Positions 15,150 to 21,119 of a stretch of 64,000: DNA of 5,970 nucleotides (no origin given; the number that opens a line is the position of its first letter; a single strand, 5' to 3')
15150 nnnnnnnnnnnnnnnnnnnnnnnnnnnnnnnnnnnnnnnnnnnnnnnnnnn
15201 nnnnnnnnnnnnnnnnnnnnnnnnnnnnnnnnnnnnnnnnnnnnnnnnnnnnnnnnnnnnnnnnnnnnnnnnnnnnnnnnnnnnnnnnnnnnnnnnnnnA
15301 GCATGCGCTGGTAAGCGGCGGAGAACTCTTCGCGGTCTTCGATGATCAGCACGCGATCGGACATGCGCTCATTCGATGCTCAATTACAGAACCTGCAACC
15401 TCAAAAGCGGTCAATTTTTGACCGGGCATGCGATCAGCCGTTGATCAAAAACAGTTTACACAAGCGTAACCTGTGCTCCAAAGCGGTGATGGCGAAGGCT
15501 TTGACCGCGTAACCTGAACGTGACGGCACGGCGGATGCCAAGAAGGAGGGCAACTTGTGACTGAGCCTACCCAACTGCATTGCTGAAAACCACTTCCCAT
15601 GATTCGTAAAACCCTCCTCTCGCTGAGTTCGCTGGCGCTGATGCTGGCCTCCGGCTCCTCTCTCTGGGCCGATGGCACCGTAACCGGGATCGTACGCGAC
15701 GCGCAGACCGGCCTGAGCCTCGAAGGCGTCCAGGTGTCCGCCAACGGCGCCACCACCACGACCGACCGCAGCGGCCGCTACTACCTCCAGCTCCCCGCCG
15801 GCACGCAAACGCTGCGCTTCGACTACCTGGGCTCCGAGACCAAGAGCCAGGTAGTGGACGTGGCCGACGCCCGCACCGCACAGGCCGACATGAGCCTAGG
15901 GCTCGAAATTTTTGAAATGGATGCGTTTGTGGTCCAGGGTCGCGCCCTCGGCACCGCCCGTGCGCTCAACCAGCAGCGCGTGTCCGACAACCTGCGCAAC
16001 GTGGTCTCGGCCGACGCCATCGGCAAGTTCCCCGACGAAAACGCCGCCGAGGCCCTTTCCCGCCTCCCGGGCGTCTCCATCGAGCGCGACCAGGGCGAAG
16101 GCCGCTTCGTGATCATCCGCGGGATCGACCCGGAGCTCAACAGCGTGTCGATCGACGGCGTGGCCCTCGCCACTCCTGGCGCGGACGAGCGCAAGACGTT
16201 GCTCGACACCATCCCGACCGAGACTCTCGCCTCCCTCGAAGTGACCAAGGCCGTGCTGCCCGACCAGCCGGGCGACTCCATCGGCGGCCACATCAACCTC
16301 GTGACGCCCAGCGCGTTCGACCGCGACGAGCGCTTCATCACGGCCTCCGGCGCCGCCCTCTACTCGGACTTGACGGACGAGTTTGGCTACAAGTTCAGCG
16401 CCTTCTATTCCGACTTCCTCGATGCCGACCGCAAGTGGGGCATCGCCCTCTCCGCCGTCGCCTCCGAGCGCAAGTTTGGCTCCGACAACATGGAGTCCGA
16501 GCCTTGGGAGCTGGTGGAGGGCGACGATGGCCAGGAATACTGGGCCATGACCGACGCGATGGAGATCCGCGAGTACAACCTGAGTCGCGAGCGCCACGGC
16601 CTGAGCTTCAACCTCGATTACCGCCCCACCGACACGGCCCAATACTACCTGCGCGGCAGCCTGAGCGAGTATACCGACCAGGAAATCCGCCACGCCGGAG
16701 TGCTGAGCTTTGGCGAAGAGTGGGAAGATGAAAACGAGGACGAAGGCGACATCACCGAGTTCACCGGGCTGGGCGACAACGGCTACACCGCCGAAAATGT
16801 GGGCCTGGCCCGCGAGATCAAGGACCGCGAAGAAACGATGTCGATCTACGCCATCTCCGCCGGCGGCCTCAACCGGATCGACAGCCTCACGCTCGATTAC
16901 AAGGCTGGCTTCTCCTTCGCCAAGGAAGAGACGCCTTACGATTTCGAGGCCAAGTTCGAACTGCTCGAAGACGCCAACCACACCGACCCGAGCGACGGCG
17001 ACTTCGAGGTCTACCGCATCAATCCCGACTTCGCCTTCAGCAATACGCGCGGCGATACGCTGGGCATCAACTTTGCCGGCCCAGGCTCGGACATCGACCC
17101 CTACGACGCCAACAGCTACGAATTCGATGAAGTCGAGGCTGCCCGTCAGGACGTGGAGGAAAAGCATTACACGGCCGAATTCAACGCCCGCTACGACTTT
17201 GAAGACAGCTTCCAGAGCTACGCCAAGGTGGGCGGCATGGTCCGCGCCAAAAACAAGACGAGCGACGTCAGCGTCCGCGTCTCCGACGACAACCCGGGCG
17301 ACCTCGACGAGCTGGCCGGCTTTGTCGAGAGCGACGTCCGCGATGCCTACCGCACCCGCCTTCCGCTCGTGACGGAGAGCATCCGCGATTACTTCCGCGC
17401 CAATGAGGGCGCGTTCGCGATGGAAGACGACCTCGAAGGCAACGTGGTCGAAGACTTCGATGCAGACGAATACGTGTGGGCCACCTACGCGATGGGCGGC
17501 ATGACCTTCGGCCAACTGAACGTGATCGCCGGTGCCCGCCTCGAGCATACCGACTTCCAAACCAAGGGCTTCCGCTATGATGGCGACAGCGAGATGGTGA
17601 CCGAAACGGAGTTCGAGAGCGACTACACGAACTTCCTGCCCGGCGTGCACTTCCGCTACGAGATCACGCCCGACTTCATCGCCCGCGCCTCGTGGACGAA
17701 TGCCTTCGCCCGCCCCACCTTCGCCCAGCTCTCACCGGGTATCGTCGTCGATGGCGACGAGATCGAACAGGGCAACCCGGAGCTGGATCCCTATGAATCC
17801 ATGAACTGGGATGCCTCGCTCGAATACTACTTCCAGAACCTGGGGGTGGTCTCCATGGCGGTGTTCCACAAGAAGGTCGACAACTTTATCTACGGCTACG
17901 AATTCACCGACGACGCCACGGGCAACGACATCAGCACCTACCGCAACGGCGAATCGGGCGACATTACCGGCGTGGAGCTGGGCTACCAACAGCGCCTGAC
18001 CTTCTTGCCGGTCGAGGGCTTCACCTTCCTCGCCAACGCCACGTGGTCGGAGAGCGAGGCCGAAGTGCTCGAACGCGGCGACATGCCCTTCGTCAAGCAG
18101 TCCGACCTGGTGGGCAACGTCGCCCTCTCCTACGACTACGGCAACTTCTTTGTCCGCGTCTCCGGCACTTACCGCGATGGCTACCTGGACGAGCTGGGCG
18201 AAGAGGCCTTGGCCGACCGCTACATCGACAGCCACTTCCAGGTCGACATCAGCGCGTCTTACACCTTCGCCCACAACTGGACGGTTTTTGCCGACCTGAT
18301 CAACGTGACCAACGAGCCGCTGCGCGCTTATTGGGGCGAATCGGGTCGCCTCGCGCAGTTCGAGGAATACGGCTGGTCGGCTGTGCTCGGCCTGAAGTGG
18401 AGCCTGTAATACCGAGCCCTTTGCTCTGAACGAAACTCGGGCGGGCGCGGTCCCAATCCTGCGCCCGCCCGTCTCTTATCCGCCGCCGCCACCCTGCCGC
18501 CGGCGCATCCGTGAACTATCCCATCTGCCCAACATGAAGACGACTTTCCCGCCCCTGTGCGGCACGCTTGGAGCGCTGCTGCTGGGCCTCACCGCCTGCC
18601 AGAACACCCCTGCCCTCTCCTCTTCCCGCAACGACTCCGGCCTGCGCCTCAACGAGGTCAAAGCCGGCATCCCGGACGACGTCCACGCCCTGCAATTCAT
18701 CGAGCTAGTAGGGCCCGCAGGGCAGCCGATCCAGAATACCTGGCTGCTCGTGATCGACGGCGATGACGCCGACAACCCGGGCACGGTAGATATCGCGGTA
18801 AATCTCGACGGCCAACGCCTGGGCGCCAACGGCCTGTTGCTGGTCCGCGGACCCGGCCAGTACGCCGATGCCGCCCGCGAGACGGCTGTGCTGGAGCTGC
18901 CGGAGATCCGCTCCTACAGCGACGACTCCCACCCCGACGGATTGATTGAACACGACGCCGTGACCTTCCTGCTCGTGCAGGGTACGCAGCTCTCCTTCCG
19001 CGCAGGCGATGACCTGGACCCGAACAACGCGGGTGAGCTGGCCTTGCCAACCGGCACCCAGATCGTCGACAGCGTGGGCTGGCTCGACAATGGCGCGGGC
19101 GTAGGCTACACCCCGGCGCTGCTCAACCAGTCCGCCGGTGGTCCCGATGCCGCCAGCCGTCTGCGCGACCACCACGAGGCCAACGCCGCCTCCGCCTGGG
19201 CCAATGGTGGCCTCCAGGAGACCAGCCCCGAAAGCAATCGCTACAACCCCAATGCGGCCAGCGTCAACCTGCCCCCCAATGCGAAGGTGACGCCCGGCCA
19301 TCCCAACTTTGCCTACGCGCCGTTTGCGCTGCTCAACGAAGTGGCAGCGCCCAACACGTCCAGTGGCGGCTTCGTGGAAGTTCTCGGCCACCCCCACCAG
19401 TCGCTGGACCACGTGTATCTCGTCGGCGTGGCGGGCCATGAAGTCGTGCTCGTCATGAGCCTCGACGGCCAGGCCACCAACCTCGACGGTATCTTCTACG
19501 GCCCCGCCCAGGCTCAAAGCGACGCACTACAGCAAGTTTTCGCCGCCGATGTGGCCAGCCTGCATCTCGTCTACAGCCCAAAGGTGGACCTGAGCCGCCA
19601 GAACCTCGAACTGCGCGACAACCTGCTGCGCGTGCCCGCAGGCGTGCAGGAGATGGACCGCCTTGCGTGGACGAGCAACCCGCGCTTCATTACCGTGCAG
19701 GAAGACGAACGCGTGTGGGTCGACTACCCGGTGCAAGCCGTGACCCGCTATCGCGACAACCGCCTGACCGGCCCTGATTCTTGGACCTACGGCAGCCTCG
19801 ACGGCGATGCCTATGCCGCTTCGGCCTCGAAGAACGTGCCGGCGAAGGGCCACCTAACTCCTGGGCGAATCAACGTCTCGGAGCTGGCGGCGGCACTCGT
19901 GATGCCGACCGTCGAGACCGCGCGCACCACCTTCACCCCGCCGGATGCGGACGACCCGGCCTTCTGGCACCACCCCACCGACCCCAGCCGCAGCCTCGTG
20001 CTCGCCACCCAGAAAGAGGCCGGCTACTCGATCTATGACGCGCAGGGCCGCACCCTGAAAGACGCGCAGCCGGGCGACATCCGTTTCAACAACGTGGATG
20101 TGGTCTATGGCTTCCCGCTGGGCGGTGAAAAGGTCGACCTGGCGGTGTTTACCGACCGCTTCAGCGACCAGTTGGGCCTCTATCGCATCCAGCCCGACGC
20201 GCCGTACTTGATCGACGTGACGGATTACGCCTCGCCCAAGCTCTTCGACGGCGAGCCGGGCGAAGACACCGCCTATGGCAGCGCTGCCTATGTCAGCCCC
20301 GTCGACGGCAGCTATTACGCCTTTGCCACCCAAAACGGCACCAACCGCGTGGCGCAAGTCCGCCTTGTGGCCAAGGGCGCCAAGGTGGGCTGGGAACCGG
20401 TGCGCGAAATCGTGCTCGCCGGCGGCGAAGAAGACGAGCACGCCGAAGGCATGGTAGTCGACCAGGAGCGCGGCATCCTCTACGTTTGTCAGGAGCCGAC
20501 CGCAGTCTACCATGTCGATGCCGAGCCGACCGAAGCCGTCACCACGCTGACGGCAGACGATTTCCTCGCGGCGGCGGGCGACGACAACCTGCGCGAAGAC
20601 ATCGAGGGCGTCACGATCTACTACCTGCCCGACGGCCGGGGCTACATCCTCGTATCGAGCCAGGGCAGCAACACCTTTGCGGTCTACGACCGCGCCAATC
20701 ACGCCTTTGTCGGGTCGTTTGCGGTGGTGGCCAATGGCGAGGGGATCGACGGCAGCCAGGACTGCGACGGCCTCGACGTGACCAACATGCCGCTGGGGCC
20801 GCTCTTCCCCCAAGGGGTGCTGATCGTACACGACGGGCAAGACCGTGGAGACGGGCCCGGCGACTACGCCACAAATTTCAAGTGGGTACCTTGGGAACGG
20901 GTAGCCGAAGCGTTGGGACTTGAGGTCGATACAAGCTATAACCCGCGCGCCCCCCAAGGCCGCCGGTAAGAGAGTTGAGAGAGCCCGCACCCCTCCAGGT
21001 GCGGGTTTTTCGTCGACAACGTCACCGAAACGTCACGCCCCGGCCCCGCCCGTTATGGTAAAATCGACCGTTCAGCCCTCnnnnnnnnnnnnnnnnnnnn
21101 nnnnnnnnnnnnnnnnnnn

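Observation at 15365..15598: Divergent control region: candidate sigma-54 promoter plus perfect 7-3-7 palindrome between a bEBP gene and the TonB-receptor/phytase genes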

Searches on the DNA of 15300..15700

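Call 50: search_rna_families(source=window, start=15300, end=15700, threshold=evalue, max_evalue=1)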
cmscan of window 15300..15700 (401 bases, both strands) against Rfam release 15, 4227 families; matches with E-value up to 1: 0.
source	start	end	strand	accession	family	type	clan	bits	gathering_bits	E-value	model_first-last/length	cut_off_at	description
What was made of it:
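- There is no Rfam match (call 50).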

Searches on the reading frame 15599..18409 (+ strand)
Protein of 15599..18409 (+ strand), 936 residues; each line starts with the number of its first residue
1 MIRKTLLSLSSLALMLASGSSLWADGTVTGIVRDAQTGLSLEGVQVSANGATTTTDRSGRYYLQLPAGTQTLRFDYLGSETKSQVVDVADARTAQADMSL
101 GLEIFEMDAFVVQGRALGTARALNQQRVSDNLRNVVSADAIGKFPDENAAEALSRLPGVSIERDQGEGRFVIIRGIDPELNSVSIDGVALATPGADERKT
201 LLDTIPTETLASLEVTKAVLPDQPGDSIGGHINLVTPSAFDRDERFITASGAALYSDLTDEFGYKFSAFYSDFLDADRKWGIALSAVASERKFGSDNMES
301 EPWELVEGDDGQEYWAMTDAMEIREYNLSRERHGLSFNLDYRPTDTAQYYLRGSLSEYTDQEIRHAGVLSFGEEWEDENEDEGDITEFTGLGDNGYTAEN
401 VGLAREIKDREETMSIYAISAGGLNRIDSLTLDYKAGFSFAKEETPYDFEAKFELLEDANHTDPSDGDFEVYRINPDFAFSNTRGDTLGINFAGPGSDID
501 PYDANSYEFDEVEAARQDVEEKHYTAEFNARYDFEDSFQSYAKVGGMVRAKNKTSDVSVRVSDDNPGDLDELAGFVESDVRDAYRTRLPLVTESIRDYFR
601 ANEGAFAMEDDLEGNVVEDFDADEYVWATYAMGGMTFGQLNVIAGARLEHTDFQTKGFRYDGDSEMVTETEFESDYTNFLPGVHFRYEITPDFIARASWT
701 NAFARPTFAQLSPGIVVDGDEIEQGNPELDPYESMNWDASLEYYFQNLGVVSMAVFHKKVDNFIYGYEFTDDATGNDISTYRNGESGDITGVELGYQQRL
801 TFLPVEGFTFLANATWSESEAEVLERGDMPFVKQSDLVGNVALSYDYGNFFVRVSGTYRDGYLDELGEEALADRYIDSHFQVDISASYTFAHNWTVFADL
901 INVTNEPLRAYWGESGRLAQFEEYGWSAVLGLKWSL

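Call 3: search_protein_families(library=pfam, proteins=[window:15599-18409:+])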
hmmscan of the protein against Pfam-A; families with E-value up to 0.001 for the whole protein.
window:15599-18409:+ (936 aa): 5 families
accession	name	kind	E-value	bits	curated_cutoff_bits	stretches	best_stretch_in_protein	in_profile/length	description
PF00593.30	TonB_dep_Rec_b-barrel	-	2.1e-42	146.9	27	1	459-903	11-436/436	TonB dependent receptor-like, beta-barrel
PF14905.12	OMP_b-brl_3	-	4.2e-26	92.4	27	1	615-905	103-375/408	Outer membrane protein beta-barrel family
PF07715.20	Plug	-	1.6e-14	54.7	23.9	1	133-220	9-95/107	TonB-dependent Receptor Plug Domain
PF13620.12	CarboxypepD_reg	-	4.8e-12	46.5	32.3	1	27-100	1-81/82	Carboxypeptidase regulatory-like domain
PF13715.12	CarbopepD_reg_2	-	5.1e-12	46.1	32.2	1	28-112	1-88/88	CarboxypepD_reg-like domain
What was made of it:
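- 15599..18409 (+): TonB-dependent receptor, first gene of the operon. Pfam hits to CarboxypepD_reg, Plug and TonB_dep_Rec_b-barrel (call 3).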

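Call 25: find_related_loci(query=A2, collection=metagenome_contigs, flank=4000)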
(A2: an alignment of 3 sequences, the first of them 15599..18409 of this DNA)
Query A2 (936 aa) in metagenome_contigs; peptide patterns used: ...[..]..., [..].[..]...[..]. (x = any residue, [..] = any of these).
555 stretches matched a pattern; 293 encode a relative of the query (tblastn E <= 1e-3); the best 80 are kept; 80 distinct loci.
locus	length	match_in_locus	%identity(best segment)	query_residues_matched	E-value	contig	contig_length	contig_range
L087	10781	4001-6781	69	23-936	0e+0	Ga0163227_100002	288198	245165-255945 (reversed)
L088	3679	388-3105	43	5-936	0e+0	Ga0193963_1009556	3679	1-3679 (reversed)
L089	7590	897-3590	41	5-936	0e+0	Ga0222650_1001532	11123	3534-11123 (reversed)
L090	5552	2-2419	43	100-936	0e+0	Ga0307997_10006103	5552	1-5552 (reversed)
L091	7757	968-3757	36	10-934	9e-153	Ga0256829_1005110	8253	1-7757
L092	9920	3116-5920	33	1-935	1e-145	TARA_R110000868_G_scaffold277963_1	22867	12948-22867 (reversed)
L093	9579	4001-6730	34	26-935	4e-144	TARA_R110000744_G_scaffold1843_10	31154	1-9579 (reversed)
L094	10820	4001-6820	33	14-934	7e-143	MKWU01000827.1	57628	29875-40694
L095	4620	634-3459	33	2-934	3e-143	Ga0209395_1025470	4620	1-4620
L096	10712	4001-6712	33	30-933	4e-135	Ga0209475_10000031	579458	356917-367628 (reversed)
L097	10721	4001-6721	34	30-935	8e-135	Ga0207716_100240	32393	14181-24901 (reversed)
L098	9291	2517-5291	33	13-936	5e-133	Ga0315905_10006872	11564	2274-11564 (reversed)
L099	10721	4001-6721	34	30-935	6e-135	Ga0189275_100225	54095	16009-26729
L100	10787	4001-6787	35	7-934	1e-158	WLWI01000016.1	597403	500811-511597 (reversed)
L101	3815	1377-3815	33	26-840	3e-117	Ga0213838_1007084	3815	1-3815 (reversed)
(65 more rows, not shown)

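Call 59: search_protein_families(library=ncbifam, proteins=[window:15599-18409:+], max_evalue=1e-10)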
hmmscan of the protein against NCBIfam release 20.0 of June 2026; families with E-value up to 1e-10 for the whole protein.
window:15599-18409:+ (936 aa): 4 families
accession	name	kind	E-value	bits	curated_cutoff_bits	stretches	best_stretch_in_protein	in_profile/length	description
TIGR01782.1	TonB-Xanth-Caul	subfamily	1.3e-162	543.2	310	1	107-935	1-867/868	TonB-dependent receptor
TIGR01786.1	TonB-hemlactrns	subfamily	6.1e-22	77.8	323.75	1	638-906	405-684/719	TonB-dependent hemoglobin/transferrin/lactoferrin family receptor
TIGR01783.1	TonB-siderophor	subfamily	3.6e-17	62.2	223.5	0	634-916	371-628/649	TonB-dependent siderophore receptor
NF007926.1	PRK10641.1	equivalog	1.4e-14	53.6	836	0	134-241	49-158/617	TonB-dependent vitamin B12 receptor BtuB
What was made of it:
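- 15599..18409 (+): NCBIfam TIGR01782 (TonB-Xanth-Caul subfamily) scores 543 bits, above its cut-off of 310 (call 59).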

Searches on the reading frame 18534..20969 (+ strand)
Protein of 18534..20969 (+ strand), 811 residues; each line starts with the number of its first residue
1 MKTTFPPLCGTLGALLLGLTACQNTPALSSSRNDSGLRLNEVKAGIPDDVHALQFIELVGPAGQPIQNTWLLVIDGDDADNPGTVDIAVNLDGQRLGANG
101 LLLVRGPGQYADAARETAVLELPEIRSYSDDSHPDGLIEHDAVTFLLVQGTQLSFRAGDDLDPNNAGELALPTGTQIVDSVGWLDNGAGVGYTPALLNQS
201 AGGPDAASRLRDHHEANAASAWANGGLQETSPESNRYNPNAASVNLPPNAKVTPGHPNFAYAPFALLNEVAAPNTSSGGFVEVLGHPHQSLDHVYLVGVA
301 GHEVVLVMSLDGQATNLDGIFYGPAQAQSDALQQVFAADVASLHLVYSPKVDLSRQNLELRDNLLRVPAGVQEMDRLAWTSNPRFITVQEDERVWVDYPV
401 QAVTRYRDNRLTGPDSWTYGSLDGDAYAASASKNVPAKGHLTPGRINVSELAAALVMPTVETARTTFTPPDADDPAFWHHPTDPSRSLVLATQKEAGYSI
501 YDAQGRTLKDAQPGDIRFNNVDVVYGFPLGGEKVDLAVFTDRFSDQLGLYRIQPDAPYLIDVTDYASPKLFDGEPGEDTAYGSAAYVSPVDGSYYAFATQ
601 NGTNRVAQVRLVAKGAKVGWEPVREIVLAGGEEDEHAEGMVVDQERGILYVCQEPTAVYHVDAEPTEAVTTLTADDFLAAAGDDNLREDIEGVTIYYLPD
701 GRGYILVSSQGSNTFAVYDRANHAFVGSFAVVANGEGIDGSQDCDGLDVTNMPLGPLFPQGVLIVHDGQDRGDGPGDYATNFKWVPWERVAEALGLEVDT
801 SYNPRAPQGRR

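Call 3: search_protein_families(library=pfam, proteins=[window:18534-20969:+])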
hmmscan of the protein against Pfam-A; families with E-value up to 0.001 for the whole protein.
window:18534-20969:+ (811 aa): 1 family
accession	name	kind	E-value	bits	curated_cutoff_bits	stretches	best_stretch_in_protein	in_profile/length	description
PF02333.21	Phytase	-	5.5e-67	226.8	21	1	444-805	21-370/375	Phytase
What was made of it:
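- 18534..20969 (+): 811-aa lipoprotein with a C-terminal beta-propeller phytase domain, second gene of the operon. Pfam Phytase PF02333, E 5.5e-67, residues 444-805 (call 3).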

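Call 59: search_protein_families(library=ncbifam, proteins=[window:18534-20969:+], max_evalue=1e-10)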
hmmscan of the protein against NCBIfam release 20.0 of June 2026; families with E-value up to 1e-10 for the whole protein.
window:18534-20969:+ (811 aa): 1 family
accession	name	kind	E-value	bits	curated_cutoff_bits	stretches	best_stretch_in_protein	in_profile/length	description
NF045638.1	Mrt_dep_phytase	exception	4.9e-59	200.1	440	1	455-800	25-355/430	myxosortase-dependent phytase-like phosphatase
